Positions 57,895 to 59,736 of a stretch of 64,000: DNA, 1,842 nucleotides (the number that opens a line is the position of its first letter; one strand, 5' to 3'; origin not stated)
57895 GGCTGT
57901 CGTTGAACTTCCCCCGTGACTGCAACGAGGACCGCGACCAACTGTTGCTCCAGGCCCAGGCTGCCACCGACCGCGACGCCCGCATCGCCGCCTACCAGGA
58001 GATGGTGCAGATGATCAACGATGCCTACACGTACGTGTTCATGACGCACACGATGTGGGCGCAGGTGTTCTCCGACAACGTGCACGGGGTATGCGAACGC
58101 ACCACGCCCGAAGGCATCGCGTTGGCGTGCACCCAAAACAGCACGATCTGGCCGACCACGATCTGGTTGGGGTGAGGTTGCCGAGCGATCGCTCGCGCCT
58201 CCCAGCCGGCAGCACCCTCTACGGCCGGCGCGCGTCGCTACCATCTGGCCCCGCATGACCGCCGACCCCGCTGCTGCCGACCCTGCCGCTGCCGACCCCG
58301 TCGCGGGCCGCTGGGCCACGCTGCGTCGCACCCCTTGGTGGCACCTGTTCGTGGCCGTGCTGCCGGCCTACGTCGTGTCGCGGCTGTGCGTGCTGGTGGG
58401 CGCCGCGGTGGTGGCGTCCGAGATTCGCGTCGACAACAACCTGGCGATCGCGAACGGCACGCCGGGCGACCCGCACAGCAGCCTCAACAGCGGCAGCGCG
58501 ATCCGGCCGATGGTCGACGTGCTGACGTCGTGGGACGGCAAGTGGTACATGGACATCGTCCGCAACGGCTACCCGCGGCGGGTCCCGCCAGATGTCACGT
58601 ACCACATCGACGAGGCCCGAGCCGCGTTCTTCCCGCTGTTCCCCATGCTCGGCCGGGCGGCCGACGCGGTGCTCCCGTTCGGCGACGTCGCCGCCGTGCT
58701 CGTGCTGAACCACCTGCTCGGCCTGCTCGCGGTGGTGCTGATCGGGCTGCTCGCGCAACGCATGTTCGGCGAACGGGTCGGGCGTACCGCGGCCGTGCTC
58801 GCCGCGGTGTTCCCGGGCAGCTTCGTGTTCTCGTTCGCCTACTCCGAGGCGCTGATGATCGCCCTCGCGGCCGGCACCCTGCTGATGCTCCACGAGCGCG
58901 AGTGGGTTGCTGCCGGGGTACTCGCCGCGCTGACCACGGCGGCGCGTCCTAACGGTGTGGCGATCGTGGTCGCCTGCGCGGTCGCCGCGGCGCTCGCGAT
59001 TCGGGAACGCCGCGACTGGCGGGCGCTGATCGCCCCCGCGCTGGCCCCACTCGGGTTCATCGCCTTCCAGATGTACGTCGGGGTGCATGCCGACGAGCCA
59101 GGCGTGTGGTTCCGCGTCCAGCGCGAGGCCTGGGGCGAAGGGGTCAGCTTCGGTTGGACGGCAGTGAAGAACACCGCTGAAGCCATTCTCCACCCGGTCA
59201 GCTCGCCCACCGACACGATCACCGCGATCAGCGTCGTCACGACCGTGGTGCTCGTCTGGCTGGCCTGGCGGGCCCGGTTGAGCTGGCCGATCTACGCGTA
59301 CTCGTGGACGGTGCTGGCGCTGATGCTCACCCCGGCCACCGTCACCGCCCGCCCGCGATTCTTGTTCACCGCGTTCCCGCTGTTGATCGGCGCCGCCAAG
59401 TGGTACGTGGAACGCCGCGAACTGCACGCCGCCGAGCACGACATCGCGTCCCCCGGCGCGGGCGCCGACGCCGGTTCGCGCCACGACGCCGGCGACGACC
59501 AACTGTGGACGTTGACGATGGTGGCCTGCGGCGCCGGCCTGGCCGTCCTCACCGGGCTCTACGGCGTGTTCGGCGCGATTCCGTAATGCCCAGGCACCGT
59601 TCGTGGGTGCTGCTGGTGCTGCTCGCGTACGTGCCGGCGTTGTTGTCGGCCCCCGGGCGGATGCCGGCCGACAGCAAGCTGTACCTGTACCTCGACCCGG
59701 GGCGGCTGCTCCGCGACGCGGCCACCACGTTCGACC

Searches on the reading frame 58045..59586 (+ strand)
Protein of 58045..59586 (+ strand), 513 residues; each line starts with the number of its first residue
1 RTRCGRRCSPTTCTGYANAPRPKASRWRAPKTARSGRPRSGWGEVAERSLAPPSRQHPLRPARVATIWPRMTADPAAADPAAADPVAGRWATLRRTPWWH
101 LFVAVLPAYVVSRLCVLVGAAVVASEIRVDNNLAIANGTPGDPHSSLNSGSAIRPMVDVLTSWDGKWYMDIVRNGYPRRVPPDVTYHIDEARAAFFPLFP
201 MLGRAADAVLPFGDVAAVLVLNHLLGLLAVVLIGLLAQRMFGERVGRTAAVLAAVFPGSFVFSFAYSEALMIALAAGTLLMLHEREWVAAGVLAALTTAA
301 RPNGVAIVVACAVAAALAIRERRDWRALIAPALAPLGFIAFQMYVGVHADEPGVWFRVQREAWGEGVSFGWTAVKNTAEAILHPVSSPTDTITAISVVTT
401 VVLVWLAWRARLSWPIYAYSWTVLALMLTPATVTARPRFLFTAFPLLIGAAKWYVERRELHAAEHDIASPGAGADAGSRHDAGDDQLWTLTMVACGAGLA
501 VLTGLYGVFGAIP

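Call 59: search_protein_families(library=pfam, proteins=[window:58045-59586:+], max_evalue=0.0001)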
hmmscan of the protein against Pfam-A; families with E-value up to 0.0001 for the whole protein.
window:58045-59586:+ (513 aa): 2 families
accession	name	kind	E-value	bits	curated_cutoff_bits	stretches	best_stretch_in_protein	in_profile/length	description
PF13231.12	PMT_2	-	1e-05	26.2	26.1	1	215-337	21-150/160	Dolichyl-phosphate-mannose-protein mannosyltransferase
PF04188.19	Mannosyl_trans2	-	8e-05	22.6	22.4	0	109-308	8-206/443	Mannosyltransferase (PIG-V)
